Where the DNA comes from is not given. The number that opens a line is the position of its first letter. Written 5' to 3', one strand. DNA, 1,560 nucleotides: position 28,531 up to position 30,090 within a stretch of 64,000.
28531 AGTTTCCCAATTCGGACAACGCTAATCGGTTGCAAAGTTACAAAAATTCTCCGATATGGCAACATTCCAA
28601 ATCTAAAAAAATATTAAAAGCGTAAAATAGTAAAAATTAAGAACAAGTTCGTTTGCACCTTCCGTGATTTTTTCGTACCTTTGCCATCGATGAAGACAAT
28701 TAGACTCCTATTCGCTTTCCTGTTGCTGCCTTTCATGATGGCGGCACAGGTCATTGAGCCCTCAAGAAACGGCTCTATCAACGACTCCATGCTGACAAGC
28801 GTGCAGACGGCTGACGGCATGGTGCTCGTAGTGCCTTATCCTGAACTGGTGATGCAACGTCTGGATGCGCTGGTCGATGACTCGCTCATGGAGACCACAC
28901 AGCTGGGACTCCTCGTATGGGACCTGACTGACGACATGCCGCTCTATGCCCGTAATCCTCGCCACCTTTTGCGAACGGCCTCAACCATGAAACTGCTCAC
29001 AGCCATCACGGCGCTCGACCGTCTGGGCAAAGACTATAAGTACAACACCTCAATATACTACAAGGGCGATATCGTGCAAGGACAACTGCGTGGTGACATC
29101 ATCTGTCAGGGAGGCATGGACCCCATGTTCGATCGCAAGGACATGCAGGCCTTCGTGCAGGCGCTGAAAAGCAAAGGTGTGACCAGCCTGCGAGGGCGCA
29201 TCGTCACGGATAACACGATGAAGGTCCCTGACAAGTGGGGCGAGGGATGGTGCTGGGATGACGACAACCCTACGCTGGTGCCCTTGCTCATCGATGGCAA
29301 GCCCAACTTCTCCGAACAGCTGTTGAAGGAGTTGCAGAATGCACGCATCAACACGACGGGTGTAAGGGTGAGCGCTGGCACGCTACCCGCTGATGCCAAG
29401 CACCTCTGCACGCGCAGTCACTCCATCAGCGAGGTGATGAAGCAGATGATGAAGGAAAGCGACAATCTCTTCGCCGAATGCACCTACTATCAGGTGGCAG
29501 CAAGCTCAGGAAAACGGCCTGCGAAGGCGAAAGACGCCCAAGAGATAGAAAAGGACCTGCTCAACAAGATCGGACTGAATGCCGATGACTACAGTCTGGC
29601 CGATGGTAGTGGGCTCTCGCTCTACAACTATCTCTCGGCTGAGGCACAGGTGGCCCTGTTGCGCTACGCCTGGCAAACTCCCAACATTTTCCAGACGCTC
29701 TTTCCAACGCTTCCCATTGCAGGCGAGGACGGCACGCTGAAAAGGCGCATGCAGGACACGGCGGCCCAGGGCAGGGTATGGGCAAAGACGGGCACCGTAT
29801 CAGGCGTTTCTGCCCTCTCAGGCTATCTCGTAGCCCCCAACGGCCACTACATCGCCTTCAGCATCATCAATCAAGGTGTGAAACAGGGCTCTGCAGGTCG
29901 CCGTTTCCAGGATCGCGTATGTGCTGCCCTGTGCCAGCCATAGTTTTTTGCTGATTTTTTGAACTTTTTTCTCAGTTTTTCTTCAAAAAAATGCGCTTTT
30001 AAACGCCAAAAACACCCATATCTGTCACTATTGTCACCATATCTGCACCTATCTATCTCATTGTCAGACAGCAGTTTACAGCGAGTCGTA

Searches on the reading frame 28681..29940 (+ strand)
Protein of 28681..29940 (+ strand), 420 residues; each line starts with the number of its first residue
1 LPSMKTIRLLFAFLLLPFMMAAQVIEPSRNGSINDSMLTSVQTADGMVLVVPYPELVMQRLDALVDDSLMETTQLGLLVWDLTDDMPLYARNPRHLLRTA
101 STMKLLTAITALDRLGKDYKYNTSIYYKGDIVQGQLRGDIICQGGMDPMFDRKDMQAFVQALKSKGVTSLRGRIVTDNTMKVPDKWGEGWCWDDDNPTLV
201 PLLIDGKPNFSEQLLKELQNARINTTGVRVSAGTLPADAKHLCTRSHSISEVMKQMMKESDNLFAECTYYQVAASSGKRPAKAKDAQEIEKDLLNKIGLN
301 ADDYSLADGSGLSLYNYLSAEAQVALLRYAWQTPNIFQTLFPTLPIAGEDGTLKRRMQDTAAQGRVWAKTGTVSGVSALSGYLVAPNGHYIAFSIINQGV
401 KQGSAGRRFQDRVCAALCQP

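Call 10: search_protein_families(library=pfam, proteins=[window:28681-29940:+], max_evalue=0.01)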
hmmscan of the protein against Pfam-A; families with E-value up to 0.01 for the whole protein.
window:28681-29940:+ (420 aa): 2 families
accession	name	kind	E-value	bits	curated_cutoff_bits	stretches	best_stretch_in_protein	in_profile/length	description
PF02113.21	Peptidase_S13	-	1.2e-77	262.1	22.8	2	210-411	235-435/444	D-Ala-D-Ala carboxypeptidase 3 (S13) family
PF13354.11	Beta-lactamase2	-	8.9e-07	28.9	22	0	231-395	60-212/214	Beta-lactamase enzyme family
